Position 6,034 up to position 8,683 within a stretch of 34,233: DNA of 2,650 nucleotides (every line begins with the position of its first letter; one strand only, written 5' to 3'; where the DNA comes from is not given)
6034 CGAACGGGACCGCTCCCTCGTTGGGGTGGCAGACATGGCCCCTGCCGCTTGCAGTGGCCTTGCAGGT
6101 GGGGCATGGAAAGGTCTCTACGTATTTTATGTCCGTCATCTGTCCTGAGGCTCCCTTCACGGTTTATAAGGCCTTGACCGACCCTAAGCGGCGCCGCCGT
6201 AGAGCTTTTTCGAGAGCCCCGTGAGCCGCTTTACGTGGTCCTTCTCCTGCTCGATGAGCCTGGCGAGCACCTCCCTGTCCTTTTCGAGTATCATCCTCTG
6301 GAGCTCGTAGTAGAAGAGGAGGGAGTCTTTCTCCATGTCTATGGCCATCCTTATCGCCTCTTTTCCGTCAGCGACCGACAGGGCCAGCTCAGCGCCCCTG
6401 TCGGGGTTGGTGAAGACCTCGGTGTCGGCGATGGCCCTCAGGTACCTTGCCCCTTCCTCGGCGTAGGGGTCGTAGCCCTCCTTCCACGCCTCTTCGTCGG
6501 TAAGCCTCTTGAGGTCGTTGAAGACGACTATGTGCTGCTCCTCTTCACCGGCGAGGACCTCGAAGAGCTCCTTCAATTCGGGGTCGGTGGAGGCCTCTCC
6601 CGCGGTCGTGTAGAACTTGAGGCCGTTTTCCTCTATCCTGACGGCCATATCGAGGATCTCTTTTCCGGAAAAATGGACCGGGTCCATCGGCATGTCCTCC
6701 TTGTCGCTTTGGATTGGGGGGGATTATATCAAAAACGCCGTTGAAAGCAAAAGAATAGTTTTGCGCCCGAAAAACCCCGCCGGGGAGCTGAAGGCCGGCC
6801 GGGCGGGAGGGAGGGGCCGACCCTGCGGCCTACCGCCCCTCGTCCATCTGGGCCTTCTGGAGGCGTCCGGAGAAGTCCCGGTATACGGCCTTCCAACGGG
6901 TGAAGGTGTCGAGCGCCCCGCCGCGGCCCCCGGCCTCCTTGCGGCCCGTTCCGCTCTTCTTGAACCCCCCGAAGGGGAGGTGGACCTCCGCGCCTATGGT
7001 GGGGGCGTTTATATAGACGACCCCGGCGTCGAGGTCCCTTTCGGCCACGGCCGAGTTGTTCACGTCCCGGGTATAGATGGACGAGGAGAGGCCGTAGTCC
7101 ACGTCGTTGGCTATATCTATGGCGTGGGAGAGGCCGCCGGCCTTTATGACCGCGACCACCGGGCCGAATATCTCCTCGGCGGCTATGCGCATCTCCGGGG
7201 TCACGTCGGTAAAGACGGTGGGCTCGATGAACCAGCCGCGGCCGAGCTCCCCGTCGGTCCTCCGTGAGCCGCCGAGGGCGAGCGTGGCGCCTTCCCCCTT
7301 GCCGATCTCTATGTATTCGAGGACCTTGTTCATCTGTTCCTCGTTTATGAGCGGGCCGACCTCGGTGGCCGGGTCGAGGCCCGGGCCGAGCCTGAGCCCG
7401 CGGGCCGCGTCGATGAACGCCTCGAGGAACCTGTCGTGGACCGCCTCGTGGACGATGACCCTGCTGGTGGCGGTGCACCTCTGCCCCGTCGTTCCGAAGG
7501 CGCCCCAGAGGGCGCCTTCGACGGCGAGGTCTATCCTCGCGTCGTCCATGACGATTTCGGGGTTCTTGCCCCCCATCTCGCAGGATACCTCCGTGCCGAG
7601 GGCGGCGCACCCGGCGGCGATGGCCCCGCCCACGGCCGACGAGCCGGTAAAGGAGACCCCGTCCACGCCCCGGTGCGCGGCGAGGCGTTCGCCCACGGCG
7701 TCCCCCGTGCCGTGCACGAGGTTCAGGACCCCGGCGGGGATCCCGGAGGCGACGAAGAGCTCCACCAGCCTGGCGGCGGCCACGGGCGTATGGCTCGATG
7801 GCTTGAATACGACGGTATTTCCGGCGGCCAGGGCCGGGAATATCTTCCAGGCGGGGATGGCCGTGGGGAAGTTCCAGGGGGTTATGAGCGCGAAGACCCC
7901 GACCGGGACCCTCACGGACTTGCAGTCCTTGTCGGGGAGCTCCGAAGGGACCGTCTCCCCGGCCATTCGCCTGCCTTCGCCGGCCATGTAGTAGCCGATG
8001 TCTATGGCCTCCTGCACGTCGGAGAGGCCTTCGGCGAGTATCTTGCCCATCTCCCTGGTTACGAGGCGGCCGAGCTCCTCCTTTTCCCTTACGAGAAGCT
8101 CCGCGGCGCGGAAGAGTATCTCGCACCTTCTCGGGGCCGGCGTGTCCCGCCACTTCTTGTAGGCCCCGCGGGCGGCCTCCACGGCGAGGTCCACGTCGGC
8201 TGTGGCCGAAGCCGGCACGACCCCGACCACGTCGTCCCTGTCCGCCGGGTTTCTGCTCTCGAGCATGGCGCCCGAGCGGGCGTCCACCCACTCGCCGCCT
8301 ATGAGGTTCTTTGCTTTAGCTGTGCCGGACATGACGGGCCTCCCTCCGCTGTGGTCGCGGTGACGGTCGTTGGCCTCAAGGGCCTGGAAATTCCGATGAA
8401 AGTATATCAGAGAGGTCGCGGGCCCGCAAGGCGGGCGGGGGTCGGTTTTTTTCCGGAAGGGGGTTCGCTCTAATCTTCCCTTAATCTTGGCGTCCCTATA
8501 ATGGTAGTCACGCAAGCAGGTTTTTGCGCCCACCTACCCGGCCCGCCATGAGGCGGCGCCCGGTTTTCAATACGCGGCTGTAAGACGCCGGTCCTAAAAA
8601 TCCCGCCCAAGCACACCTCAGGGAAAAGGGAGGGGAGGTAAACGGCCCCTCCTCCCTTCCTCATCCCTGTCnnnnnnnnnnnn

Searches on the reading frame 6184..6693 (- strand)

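Call 70: search_protein_families(library=pfam, proteins=[window:6184-6693:-], max_evalue=0.0001)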
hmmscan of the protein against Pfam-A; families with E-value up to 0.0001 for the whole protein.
window:6184-6693:- (169 aa): 1 family
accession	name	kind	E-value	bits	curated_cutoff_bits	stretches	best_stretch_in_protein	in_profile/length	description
PF02915.23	Rubrerythrin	-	1.7e-13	51.6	22.8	1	12-159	1-135/137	Rubrerythrin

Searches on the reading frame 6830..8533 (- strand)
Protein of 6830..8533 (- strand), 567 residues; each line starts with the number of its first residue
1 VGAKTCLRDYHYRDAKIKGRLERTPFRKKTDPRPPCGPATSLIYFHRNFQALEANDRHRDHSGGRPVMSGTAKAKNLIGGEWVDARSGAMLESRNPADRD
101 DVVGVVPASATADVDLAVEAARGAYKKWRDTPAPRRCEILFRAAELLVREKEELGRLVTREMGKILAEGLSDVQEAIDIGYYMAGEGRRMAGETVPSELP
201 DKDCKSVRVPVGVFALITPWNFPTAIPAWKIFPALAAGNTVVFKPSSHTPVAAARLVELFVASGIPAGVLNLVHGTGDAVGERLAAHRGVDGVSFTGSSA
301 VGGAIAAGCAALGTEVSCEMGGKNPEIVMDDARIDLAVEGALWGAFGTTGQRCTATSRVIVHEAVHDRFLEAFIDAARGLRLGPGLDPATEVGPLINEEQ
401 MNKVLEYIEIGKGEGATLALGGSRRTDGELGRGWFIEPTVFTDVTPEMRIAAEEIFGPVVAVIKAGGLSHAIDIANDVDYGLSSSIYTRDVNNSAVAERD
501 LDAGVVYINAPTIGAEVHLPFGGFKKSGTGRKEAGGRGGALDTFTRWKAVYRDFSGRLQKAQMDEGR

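Call 70: search_protein_families(library=pfam, proteins=[window:6830-8533:-], max_evalue=0.0001)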
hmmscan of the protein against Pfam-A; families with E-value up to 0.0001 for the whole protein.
window:6830-8533:- (567 aa): 1 family
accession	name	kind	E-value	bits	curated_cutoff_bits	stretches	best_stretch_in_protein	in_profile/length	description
PF00171.27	Aldedh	-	1.4e-164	548.5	23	1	82-550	1-461/461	Aldehyde dehydrogenase family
